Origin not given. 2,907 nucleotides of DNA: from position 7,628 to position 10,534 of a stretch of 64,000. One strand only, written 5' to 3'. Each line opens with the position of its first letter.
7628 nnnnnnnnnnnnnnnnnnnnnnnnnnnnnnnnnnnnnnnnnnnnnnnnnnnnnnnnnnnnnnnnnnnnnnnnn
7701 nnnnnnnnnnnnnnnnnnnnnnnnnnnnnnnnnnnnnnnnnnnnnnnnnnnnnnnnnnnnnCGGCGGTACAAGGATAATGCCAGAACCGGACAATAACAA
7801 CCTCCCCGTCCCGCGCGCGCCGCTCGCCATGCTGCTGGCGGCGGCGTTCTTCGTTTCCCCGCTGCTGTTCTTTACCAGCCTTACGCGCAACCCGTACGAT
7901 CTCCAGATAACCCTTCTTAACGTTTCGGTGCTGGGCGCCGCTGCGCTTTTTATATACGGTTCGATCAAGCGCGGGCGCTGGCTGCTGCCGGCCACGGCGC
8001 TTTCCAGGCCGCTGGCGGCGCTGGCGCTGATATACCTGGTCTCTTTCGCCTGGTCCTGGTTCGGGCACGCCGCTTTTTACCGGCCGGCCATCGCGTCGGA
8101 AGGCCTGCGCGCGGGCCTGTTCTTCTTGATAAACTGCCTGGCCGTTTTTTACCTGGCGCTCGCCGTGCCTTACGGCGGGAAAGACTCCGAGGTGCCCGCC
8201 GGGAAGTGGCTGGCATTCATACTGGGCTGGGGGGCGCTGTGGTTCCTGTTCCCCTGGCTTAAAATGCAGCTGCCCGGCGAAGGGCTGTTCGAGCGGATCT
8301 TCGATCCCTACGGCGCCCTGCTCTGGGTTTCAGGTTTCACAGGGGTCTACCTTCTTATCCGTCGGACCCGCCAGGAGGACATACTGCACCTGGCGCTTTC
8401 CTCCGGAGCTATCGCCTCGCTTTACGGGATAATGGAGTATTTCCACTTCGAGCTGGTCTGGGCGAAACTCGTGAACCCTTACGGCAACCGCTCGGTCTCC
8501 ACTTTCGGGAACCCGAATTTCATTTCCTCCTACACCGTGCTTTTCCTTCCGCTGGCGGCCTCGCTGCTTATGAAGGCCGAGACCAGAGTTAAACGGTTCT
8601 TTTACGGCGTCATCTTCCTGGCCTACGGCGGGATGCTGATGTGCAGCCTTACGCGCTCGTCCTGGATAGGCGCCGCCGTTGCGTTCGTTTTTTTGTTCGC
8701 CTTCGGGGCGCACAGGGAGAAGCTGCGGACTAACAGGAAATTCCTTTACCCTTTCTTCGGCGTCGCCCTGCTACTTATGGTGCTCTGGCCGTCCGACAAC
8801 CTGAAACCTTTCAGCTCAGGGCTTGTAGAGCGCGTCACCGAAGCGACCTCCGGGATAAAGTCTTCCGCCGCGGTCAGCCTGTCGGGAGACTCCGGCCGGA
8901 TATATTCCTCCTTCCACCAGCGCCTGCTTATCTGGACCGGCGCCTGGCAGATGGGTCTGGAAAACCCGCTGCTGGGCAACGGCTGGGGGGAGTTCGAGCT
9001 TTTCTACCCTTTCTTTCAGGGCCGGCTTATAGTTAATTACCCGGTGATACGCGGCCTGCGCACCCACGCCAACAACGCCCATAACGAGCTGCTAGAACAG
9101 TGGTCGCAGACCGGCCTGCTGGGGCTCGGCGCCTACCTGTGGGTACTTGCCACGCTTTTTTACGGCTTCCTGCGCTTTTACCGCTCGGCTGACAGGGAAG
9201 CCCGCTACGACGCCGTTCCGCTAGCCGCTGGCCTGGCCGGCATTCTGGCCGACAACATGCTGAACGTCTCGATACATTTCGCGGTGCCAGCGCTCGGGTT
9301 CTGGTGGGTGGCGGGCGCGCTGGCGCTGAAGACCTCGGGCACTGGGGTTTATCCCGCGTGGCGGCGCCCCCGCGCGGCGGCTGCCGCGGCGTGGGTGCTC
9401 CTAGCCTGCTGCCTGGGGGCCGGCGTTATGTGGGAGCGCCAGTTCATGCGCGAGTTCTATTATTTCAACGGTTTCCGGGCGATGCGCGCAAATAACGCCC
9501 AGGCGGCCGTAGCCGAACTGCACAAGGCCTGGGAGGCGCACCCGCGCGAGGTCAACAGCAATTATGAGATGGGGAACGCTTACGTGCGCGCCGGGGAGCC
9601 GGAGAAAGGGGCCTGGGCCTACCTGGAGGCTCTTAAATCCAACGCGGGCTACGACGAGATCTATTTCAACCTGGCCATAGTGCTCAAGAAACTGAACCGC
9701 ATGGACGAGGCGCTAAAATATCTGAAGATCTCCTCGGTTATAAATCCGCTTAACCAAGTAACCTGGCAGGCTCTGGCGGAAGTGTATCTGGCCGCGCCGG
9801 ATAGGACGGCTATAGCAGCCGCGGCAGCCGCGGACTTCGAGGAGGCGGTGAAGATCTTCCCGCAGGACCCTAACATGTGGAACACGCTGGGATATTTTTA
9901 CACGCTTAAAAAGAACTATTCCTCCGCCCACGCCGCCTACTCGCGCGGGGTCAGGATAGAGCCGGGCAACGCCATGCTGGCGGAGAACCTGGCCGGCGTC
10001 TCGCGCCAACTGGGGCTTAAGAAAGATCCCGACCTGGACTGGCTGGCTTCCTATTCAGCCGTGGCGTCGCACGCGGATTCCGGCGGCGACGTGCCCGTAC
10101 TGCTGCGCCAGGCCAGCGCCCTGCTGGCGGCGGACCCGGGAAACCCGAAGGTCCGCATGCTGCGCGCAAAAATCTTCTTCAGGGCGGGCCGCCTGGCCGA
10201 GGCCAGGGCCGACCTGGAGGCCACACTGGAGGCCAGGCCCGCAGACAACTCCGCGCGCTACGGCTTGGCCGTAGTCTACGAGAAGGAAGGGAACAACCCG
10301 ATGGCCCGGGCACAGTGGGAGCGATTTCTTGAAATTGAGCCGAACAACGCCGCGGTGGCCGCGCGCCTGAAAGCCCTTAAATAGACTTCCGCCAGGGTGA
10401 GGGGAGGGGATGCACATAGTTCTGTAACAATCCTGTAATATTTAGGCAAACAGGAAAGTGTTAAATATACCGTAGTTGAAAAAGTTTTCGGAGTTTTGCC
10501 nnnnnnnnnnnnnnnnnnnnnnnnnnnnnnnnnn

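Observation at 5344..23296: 18-kb single-strand type IVa-pilus-like supercluster with non-canonical accessory genes and missing canonical ones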

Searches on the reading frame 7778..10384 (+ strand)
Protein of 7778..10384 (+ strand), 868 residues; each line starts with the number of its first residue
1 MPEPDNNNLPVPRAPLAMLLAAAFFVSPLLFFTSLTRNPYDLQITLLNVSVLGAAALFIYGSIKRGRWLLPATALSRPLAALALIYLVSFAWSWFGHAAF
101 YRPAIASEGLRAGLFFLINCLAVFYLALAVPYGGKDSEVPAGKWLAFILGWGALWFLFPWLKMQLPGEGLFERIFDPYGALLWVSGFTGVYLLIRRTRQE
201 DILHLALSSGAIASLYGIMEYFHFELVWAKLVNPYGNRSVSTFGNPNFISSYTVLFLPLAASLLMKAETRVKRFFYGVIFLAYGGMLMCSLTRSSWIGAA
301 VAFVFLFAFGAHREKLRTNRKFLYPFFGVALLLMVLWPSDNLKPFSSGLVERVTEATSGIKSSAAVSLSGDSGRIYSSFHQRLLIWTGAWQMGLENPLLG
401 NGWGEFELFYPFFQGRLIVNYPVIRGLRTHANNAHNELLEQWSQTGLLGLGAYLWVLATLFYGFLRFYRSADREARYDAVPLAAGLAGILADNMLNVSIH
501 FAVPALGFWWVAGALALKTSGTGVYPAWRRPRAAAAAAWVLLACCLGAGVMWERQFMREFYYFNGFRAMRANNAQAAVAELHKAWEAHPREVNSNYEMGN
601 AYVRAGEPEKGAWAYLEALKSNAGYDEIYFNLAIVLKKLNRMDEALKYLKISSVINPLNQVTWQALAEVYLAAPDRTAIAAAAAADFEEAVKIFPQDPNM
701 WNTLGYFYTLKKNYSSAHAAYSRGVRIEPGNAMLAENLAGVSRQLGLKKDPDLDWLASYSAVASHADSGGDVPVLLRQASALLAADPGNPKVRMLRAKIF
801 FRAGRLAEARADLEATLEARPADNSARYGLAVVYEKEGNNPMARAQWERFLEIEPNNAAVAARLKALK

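Call 3: search_protein_families(library=pfam, proteins=[window:7778-10384:+], max_evalue=0.01)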
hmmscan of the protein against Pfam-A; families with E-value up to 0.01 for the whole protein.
window:7778-10384:+ (868 aa): 18 families
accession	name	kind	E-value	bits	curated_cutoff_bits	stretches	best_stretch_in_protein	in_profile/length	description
PF14559.12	TPR_19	-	5.6e-19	68.7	25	4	801-866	2-66/68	Tetratricopeptide repeat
PF07719.23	TPR_2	-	1.1e-16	59.9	27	0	827-857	4-34/34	Tetratricopeptide repeat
PF04932.20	Wzy_C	-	2.7e-16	60.1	31.7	1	279-453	2-148/149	O-Antigen ligase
PF13432.12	TPR_16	-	4.4e-15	56.2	32.7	4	796-849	3-56/65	Tetratricopeptide repeat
PF13428.12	TPR_14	-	7e-15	54.5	23.5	0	791-831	2-42/44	Tetratricopeptide repeat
PF00515.34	TPR_1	-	8.1e-15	54.4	27.8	1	627-650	2-25/34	Tetratricopeptide repeat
PF13431.12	TPR_17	-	6.1e-14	51.5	24.4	1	614-646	1-33/34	Tetratricopeptide repeat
PF13414.12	TPR_11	-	1e-10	41.6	26.8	1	798-838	2-42/42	TPR repeat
PF13181.12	TPR_8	-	1.3e-10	41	25.7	0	627-650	2-25/34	Tetratricopeptide repeat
PF13371.12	TPR_9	-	5.7e-08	33.1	35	1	771-826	10-65/73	Tetratricopeptide repeat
PF14561.12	TPR_20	-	8.9e-07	29.6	25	0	574-627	4-57/90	Tetratricopeptide repeat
PF12895.13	ANAPC3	-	5.7e-06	27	27.2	0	572-650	6-80/82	Anaphase-promoting complex, cyclosome, subunit 3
PF23914.1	TPR_CcmH_CycH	-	8.6e-06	26.1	42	0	695-739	47-91/158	Cytochrome c-type biogenesis protein H TPR domain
PF13424.12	TPR_12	-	0.00013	22.6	30.1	0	796-852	9-73/77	Tetratricopeptide repeat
PF13174.12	TPR_6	-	0.00053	20.9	26.3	0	826-856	2-32/33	Tetratricopeptide repeat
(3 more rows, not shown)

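Call 6: search_protein_families(library=ncbifam, proteins=[window:7778-10384:+], max_evalue=0.01)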
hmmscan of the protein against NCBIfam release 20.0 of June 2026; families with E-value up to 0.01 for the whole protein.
window:7778-10384:+ (868 aa): 21 families
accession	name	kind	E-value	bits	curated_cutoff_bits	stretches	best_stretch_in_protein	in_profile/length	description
TIGR02521.1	type_IV_pilW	equivalog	5.6e-19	68.6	154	3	791-860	32-101/234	type IV pilus biogenesis/stability protein PilW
TIGR02917.1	PEP_TPR_lipo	equivalog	1.4e-18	66.2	312.2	2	568-746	713-885/899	XrtA/PEP-CTERM system TPR-repeat protein PrsT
NF040959.1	MamA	equivalog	1.5e-17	63.7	200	2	558-724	37-199/204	magnetosome protein MamA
NF033920.0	C39_PA2778_fam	equivalog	2.8e-13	49.9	150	2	564-651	161-249/255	PA2778 family cysteine peptidase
TIGR00947.1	2A73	equivalog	8.1e-11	41.6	366.4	1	186-514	105-417/425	IctB family putative bicarbonate transporter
NF033762.1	social_mot_Tgl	equivalog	1.3e-09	37.8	225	1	534-650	8-124/252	social motility TPR repeat lipoprotein Tgl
NF033758.1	gliding_GltE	equivalog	5.4e-09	35.5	225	1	771-865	67-161/411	adventurous gliding motility TPR repeat lipoprotein GltE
NF008391.2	PRK11189.1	equivalog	5.6e-08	32.6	250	1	675-731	76-132/297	lipoprotein NlpI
NF008520.0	PRK11447.1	equivalog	6.9e-08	30.8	858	1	795-858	274-337/1157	cellulose synthase complex outer membrane protein BcsC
TIGR03939.1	PGA_TPR_OMP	equivalog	4.4e-07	28.5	366.65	2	782-864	112-194/800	poly-beta-1,6 N-acetyl-D-glucosamine export porin PgaA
TIGR00990.1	3a0801s09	subfamily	5.1e-07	28.7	757.25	1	569-729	342-498/615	mitochondrial import receptor subunit TOM70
NF047507.1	TPR_BatC_Lepto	exception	3.2e-06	26.8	175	1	591-638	95-142/214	TPR repeat-containing protein BatC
NF007692.0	PRK10370.1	equivalog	5.7e-06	26.1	306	1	686-741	69-124/206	heme lyase NrfEFG subunit NrfG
NF053607.1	CHU_0125_OmpA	equivalog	5.3e-05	21.9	620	0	568-651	29-112/639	CHU_0125 family OmpA-like outer membrane integrity protein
NF052415.1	T3SS_chap_SctY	equivalog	7.2e-05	23.3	70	0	794-854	10-70/106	type III secretion apparatus assembly chaperone SctY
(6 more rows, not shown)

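Call 50: find_homologous_proteins(query=window:7778-10384:+)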
Query window:7778-10384:+ (868 aa): 677 proteins with E <= 0.001 among 8000 candidates; the best 120 are listed.
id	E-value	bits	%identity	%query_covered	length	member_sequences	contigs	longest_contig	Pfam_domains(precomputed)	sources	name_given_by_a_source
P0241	0.0e+0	1962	100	100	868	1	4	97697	PF13431.13,PF23914.2,PF13414.13,PF13428.13,PF14559.13,PF13371.13,PF00515.35,PF12895.14,PF13424.13,PF13432.13,PF13181.13,PF14561.13,PF07719.24,PF04932.21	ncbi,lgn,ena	-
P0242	0.0e+0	1520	75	100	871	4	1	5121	PF13431.13,PF23914.2,PF13414.13,PF13428.13,PF14559.13,PF13371.13,PF00515.35,PF13424.13,PF13432.13,PF13181.13,PF07719.24,PF04932.21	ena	-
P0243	0.0e+0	1502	75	100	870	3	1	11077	PF13431.13,PF13414.13,PF13428.13,PF14559.13,PF13371.13,PF00515.35,PF13424.13,PF13432.13,PF13181.13,PF07719.24,PF13174.13,PF04932.21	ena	-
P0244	0.0e+0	1497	76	100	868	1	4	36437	PF13431.13,PF23914.2,PF13414.13,PF13428.13,PF14559.13,PF00515.35,PF13432.13,PF13181.13,PF14561.13,PF07719.24,PF13174.13,PF04932.21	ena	-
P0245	0.0e+0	1478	75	100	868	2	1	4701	PF13431.13,PF23914.2,PF13414.13,PF13428.13,PF14559.13,PF00515.35,PF12895.14,PF13432.13,PF13181.13,PF07719.24,PF13174.13,PF04932.21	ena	-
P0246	0.0e+0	1477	74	99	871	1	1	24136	PF13431.13,PF23914.2,PF13414.13,PF13428.13,PF14559.13,PF13371.13,PF00515.35,PF12895.14,PF13432.13,PF13181.13,PF14561.13,PF07719.24,PF13174.13,PF04932.21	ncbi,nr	ncbi:MAG: tetratricopeptide repeat protein [Elusimicrobiota bacterium]|nr:tetratricopeptide repeat p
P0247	0.0e+0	1468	73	99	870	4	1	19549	PF14559.13,PF13431.13,PF13414.13,PF13371.13,PF00515.35,PF13424.13,PF13432.13,PF13428.13,PF13181.13,PF07719.24,PF04932.21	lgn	-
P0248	0.0e+0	1468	75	100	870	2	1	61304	PF14559.13,PF13431.13,PF13414.13,PF13371.13,PF00515.35,PF13432.13,PF13428.13,PF13181.13,PF07719.24,PF04932.21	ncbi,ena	-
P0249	0.0e+0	1456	73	100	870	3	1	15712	PF13431.13,PF23914.2,PF20225.5,PF13414.13,PF13428.13,PF07721.21,PF14559.13,PF13371.13,PF00515.35,PF12895.14,PF13424.13,PF13432.13,PF13181.13,PF07719.24,PF13174.13,PF04932.21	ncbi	-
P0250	0.0e+0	1454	73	100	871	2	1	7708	PF13431.13,PF23914.2,PF13414.13,PF13428.13,PF14559.13,PF13371.13,PF00515.35,PF13424.13,PF13432.13,PF13181.13,PF07719.24,PF04932.21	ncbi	-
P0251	0.0e+0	1453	73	97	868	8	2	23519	PF14559.13,PF13431.13,PF13414.13,PF13371.13,PF00515.35,PF13432.13,PF13428.13,PF13181.13,PF07719.24,PF13174.13,PF04932.21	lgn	-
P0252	0.0e+0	1451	73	100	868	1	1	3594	PF14559.13,PF13431.13,PF13414.13,PF13371.13,PF00515.35,PF13432.13,PF13428.13,PF07719.24,PF13174.13,PF04932.21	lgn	-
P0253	0.0e+0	1445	73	100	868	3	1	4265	PF13431.13,PF23914.2,PF13414.13,PF13428.13,PF14559.13,PF13371.13,PF00515.35,PF13424.13,PF13432.13,PF13181.13,PF07719.24,PF04932.21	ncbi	-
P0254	0.0e+0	1442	73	99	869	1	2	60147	PF13431.13,PF23914.2,PF13414.13,PF13428.13,PF14559.13,PF13371.13,PF00515.35,PF13432.13,PF13181.13,PF07719.24,PF13174.13,PF04932.21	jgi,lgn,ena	-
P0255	0.0e+0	1440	72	99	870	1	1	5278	PF14559.13,PF13431.13,PF23914.2,PF13414.13,PF13371.13,PF00515.35,PF13432.13,PF13428.13,PF13181.13,PF07719.24,PF04932.21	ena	-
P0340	4.6e-192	659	39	98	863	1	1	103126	PF13431.13,PF13414.13,PF13428.13,PF14559.13,PF13371.13,PF00515.35,PF13424.13,PF13432.13,PF13181.13,PF14561.13,PF07719.24,PF04932.21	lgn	-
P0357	5.2e-182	626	40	98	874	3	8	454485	PF25063.1,PF13431.13,PF23914.2,PF13414.13,PF13176.13,PF13428.13,PF13374.13,PF07721.21,PF14559.13,PF13371.13,PF00515.35,PF12895.14,PF13424.13,PF13432.13,PF13181.13,PF07719.24,PF13174.13,PF04932.21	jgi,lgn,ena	-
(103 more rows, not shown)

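Call 67: predict_structure(alignment_id=A9)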
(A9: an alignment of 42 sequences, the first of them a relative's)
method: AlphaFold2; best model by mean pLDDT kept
length: 868 residues; sequences in the alignment: 42
mean_pLDDT: 87.9   pTM: 0.86
mean pLDDT of the five models: 87.9, 87.5, 86.3, 85.9, 85.4
residues with pLDDT >= 90: 579; 70-90: 199; 50-70: 62; < 50: 28
segments of 3 or more residues with pLDDT < 50: 1-6, 34-37, 230-246
pLDDT, mean of each block of 10 residues (from residue 1): 51 94 90 54 89 96 92 91 97 95 95 95 95 78 94 87 72 76 93 93 95 85 65 37 52 95 94 96 88 84 96 92 95 84 67 67 63 68 89 95 92 88 70 77 96 97 95 92 97 85 92 94 82 95 95 90 87 95 95 95 97 98 94 97 96 92 96 92 96 92 97 97 93 95 92 94 83 91 89 94 93 90 89 93 91 85 87
secondary structure, 60 per line:
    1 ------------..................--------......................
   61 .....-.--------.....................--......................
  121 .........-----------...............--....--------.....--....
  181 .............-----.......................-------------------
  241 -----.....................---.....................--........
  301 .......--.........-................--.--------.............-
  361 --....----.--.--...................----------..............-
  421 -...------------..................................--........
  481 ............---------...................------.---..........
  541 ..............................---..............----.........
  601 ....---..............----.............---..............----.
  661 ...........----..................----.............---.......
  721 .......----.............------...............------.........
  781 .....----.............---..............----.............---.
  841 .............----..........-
elements in order (helices of 4 or more, strands of 3 or more residues): H13-30 H39-65 H76-96 H99-129 H141-155 H158-161 H170-174 H177-193 H199-221 H246-266 H270-290 H293-307 H310-318 H320-335 H348-359 H363-366 H377-395 H406-419 H437-470 H473-492 H502-520 H531-570 H574-587 H592-604 H608-621 H626-638 H642-655 H660-671 H676-693 H698-710 H714-727 H732-744 H751-765 H772-785 H790-802 H806-819 H824-836 H840-853 H858-867

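Call 70: fold_search(model_id=the predicted structure, library=pdb)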
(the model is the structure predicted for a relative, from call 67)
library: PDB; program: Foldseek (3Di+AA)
matches with E <= 10: 1376; with E <= 0.001: 280
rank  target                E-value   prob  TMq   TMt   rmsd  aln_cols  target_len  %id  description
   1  8chy                  4.6e-10  1.00  0.19  0.53  14.8       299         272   22  Crystal structure of an 8-repeat consensus TPR superhelix with Zinc. (released 2024-02-21)
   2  9qhb                  5.6e-10  1.00  0.18  0.51  14.1       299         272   21  Crystal structure of 16-repeat CTPR protein with eliminated coordination sites (released 2025-10-22)
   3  1w3b_B                1.2e-09  1.00  0.19  0.40  16.3       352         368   21  The superhelical TPR domain of O-linked GlcNAc transferase reveals structural similarities to importin alpha. (released 2004-09-09)
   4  1w3b_A                1.4e-09  1.00  0.19  0.38  16.9       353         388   22  The superhelical TPR domain of O-linked GlcNAc transferase reveals structural similarities to importin alpha. (released 2004-09-09)
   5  6eou                  1.7e-09  1.00  0.18  0.41  14.5       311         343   23  O-GlcNAc transferase TPR domain with the intellectual disability associated mutation L254F (released 2018-05-09)
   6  9qhc_B                2.7e-09  1.00  0.13  0.35  14.1       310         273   20  Crystal structure of 8-repeat CTPR protein with eliminated coordination sites (released 2025-10-22)
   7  8dtg_B                5.3e-09  1.00  0.20  0.23  15.3       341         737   16  Cryo-EM structure of Arabidopsis SPY alternative conformation 1 (released 2023-03-08)
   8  9qhc_A                7.1e-09  1.00  0.13  0.34  13.8       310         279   20  Crystal structure of 8-repeat CTPR protein with eliminated coordination sites (released 2025-10-22)
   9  7y4i_A                2.4e-08  1.00  0.20  0.21  18.5       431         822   15  Crystal structure of SPINDLY in complex with GDP (released 2022-12-07)
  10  7y4i_B                2.9e-08  1.00  0.20  0.22  18.8       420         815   15  Crystal structure of SPINDLY in complex with GDP (released 2022-12-07)
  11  8dtg_A                3.6e-08  1.00  0.20  0.21  21.7       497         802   14  Cryo-EM structure of Arabidopsis SPY alternative conformation 1 (released 2023-03-08)
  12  8dth_B                5.8e-08  1.00  0.19  0.23  15.7       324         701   15  Cryo-EM structure of Arabidopsis SPY alternative conformation 2 (released 2023-03-08)
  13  7yea_A                6.0e-08  1.00  0.18  0.16  14.6       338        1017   22  Human O-GlcNAc transferase Dimer (released 2023-07-12)
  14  8dtf_A                6.2e-08  1.00  0.20  0.21  18.2       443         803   15  Cryo-EM structure of the full length Arabidopsis SPY with complete TPRs (released 2023-03-08)
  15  8dth_A                7.0e-08  1.00  0.19  0.23  15.3       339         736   16  Cryo-EM structure of Arabidopsis SPY alternative conformation 2 (released 2023-03-08)
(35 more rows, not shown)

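Call 79: find_encoding_contigs(protein=P0357, flank=10000, max_places=1)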
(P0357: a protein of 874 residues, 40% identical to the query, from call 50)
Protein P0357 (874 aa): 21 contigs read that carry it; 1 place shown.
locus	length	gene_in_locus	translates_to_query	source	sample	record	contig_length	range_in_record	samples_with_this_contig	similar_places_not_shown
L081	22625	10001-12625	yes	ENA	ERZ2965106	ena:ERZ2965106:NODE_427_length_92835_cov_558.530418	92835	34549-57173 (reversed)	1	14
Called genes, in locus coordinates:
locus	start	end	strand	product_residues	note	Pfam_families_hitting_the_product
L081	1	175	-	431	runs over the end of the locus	PF00930:DPPIV_N (faint), PF26549:Tricorn_N, PF25174:Beta-prop_THOC3 (faint), PF26549:Tricorn_N, PF26550:Tricorn_2nd, PF07676:PD40, PF26549:Tricorn_N, PF07676:PD40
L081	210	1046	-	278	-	PF13525:YfiO (faint), PF13432:TPR_16 (weak), PF13428:TPR_14 (faint), PF14559:TPR_19 (faint), PF13174:TPR_6 (weak)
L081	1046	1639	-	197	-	PF00691:OmpA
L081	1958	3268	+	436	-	PF00294:PfkB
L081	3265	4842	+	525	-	PF01075:Glyco_transf_9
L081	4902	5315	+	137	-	PF01029:NusB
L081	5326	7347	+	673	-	PF22745:Nlig-Ia, PF01653:DNA_ligase_aden, PF03120:OB_DNA_ligase, PF14520:HHH_5 (faint), PF03119:DNA_ligase_ZBD, PF12826:HHH_2, PF00533:BRCT, PF12738:PTCB-BRCT (weak)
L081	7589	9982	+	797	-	PF04932:Wzy_C, PF00515:TPR_1 (faint), PF07719:TPR_2 (faint), PF13176:TPR_7 (faint), PF13181:TPR_8 (faint), PF13428:TPR_14 (faint), PF13431:TPR_17 (faint), PF13424:TPR_12 (weak), +2 more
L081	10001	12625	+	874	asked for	PF04932:Wzy_C, PF07721:TPR_4 (faint), PF13424:TPR_12 (faint), PF13414:TPR_11, PF13432:TPR_16, PF14559:TPR_19 (weak), PF13432:TPR_16, PF14559:TPR_19, +12 more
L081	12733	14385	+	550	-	-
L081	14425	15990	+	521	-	PF11104:PilM_2 (weak)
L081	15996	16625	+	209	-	-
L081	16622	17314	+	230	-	-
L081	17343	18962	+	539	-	PF03958:Secretin_N, PF00263:Secretin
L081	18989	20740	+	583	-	PF05157:MshEN, PF00437:T2SSE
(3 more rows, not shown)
